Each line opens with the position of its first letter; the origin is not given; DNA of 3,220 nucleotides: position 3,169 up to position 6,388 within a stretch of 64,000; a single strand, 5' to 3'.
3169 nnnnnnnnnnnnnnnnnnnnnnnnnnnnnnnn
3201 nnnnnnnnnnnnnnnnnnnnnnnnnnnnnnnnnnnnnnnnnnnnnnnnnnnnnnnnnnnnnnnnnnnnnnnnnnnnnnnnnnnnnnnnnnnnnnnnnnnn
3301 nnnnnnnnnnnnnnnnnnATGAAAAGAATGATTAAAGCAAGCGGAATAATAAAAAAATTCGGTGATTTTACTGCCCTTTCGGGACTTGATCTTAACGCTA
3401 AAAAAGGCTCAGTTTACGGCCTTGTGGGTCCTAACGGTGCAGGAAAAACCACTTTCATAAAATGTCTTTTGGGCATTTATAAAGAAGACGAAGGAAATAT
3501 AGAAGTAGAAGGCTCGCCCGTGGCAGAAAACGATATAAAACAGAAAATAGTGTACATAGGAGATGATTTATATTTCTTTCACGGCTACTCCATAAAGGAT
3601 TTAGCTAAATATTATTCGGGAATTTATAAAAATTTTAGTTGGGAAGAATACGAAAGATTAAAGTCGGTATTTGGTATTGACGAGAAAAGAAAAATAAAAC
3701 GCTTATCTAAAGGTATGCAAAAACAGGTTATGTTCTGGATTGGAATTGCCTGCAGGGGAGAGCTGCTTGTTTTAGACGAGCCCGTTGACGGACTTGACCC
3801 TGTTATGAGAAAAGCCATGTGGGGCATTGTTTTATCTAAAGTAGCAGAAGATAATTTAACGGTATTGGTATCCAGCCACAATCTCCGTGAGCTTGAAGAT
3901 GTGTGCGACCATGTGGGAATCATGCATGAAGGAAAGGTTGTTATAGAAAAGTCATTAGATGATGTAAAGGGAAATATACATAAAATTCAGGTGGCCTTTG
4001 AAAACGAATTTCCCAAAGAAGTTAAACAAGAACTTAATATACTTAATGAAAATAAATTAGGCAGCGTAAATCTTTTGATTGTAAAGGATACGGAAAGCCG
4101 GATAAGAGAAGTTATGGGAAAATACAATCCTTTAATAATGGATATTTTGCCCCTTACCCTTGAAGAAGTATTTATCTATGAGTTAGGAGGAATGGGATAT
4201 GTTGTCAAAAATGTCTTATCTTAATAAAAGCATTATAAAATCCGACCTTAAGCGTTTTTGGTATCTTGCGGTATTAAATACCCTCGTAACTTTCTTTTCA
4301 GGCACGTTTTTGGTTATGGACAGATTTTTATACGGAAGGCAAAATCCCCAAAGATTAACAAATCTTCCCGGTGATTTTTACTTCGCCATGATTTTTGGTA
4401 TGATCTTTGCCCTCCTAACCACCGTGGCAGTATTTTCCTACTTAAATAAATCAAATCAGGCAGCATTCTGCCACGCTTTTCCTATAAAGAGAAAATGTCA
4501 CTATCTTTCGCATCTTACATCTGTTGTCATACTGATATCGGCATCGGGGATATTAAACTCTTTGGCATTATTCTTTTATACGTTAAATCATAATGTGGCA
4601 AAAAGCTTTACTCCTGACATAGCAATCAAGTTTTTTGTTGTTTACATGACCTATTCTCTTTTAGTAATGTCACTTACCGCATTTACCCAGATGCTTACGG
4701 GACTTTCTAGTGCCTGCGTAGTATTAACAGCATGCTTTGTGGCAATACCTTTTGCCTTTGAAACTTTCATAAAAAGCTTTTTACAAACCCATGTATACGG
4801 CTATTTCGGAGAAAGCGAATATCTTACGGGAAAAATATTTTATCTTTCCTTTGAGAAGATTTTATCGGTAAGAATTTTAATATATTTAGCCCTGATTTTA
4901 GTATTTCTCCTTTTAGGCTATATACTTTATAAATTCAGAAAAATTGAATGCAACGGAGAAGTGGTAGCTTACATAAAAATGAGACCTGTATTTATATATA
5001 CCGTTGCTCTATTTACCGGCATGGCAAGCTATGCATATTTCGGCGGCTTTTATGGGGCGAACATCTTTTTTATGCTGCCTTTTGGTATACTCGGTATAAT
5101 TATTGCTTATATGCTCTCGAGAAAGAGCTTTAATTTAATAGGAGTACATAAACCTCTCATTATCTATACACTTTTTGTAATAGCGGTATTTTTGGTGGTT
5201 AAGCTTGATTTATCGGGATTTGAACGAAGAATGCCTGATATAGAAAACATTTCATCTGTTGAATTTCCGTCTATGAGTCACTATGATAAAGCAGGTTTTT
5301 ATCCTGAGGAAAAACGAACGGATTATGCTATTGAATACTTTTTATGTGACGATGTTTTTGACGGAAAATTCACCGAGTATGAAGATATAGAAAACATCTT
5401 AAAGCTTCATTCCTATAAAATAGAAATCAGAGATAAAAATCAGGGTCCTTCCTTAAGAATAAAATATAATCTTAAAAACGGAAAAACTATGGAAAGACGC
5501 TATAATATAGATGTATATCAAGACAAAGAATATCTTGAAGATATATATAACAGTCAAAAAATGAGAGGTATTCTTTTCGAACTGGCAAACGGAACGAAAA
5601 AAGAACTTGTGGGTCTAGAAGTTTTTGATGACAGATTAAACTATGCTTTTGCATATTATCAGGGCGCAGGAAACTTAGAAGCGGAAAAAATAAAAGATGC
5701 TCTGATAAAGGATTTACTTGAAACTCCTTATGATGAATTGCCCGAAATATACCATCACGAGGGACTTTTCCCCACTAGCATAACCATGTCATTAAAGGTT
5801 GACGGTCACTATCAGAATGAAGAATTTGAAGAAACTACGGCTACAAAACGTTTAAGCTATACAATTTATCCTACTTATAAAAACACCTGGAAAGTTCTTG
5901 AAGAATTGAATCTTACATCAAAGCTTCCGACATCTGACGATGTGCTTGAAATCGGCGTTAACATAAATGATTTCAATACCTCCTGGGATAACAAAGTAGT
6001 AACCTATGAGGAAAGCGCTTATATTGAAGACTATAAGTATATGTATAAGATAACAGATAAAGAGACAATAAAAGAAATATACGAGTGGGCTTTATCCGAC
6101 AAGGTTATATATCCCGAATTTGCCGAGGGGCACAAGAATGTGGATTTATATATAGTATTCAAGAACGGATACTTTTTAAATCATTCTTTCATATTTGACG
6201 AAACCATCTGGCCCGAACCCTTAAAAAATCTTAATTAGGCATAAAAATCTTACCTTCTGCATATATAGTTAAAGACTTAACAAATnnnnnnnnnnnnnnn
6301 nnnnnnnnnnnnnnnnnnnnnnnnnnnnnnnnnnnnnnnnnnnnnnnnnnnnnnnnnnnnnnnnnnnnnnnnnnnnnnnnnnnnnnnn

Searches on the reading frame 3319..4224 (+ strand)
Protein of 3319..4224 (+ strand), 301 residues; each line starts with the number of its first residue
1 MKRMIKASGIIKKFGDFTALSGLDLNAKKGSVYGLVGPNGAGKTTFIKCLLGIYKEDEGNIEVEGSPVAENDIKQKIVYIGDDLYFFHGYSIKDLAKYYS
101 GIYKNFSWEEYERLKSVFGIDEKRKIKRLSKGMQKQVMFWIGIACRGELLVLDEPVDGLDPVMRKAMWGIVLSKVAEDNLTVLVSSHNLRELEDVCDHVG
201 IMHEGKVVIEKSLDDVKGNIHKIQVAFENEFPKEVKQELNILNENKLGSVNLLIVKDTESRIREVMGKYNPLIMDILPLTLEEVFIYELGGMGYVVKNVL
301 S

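Call 6: search_protein_families(library=pfam, proteins=[window:3319-4224:+], max_evalue=0.01)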
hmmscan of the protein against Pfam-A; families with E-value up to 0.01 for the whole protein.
window:3319-4224:+ (301 aa): 3 families
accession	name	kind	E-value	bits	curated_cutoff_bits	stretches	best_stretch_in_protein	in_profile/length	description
PF00005.33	ABC_tran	-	2.6e-23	83.6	25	1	20-156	1-136/137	ABC transporter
PF13304.12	AAA_21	-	4.2e-11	43.9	27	2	33-75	2-56/304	AAA domain, putative AbiEii toxin, Type IV TA system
PF13476.12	AAA_23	-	0.0012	20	27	1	11-51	4-40/201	AAA domain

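Call 8: search_protein_families(library=ncbifam, proteins=[window:3319-4224:+], max_evalue=0.01)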
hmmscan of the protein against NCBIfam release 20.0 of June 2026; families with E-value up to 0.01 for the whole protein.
window:3319-4224:+ (301 aa): 183 families (the best 25 are shown)
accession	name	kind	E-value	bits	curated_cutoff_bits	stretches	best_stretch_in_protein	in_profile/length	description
TIGR01188.1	drrA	subfamily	5.9e-44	150.6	312.45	1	12-270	1-266/302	daunorubicin resistance ABC transporter, ATP-binding protein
NF047565.1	PSM_export_PmtA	equivalog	1.2e-43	149.5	350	1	20-287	17-278/282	phenol-soluble modulin export ABC transporter ATP-binding protein PmtA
TIGR03522.1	GldA_ABC_ATP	equivalog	6.7e-36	124.3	402.6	1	5-266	3-272/301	gliding motility-associated ABC transporter ATP-binding subunit GldA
TIGR03740.1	galliderm_ABC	subfamily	1.8e-35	122.7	309.75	1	7-215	3-210/223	lantibiotic protection ABC transporter ATP-binding subunit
NF033858.1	ABC2_perm_RbbA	equivalog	4.2e-35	120.9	1050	1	4-218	266-486/909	ribosome-associated ATPase/putative transporter RbbA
TIGR04406.1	LPS_export_lptB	equivalog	3.4e-30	105.1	240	1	5-224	2-230/239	LPS export ABC transporter ATP-binding protein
NF010060.0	PRK13537.1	equivalog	8.3e-29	100.5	521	1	4-285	15-304/314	nodulation factor ABC transporter ATP-binding protein NodI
NF011967.0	PRK15439.1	equivalog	9.2e-28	96.9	586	2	106-232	381-505/510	autoinducer 2 ABC transporter ATP-binding protein LsrA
TIGR04521.1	ECF_ATPase_2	equivalog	3.2e-27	95.3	330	2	124-234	140-249/279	energy-coupling factor transporter ATPase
TIGR03864.1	PQQ_ABC_ATP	hypoth_equivalog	9.5e-26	90.7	302.25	1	5-224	2-229/236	ABC transporter, ATP-binding subunit, PQQ-dependent alcohol dehydrogenase system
NF041861.1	YtfR_transport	equivalog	2.7e-25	88.7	850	2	5-75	2-72/492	galactofuranose ABC transporter, ATP-binding protein YtfR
TIGR00968.1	3a0106s01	subfamily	1.1e-24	87.3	342.75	1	7-217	3-219/237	sulfate ABC transporter ATP-binding protein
NF007253.0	PRK09700.1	equivalog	3e-24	85.5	772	2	124-208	405-488/510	D-allose ABC transporter ATP-binding protein AlsA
NF010059.0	PRK13536.1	equivalog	4.8e-24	84.7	549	1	5-212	44-257/342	nodulation factor ABC transporter ATP-binding protein NodI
NF008449.1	PRK11300.1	equivalog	5.1e-24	84.9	362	2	2-71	3-72/255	high-affinity branched-chain amino acid ABC transporter ATP-binding protein LivG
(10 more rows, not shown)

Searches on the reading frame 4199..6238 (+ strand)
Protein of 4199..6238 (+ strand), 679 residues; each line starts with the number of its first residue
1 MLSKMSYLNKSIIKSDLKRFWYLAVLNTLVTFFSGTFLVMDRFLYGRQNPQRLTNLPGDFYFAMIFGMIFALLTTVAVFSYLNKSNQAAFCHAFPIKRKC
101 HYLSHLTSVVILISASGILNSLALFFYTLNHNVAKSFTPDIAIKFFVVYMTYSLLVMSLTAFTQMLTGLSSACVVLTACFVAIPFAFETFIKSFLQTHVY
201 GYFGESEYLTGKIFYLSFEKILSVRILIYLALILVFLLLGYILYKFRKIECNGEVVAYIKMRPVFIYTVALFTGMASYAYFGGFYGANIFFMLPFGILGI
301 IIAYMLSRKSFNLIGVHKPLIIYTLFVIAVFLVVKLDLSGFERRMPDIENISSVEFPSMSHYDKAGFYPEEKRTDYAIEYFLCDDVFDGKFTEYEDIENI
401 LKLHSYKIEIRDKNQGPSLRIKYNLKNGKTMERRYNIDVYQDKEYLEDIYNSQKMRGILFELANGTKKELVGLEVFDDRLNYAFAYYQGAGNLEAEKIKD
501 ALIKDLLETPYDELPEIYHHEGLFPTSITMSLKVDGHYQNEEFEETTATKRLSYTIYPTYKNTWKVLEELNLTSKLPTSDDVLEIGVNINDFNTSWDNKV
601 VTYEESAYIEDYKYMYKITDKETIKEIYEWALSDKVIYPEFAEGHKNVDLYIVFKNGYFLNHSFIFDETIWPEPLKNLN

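Call 6: search_protein_families(library=pfam, proteins=[window:4199-6238:+], max_evalue=0.01)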
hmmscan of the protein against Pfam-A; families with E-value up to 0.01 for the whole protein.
window:4199-6238:+ (679 aa): 1 family
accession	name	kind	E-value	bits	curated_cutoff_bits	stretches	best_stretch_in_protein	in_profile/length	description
PF20047.4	DUF6449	-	0.0013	19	23.5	1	423-569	1-150/152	Domain of unknown function (DUF6449)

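Call 8: search_protein_families(library=ncbifam, proteins=[window:4199-6238:+], max_evalue=0.01)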
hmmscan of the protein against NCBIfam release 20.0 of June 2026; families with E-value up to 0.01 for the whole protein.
window:4199-6238:+ (679 aa): 0 families
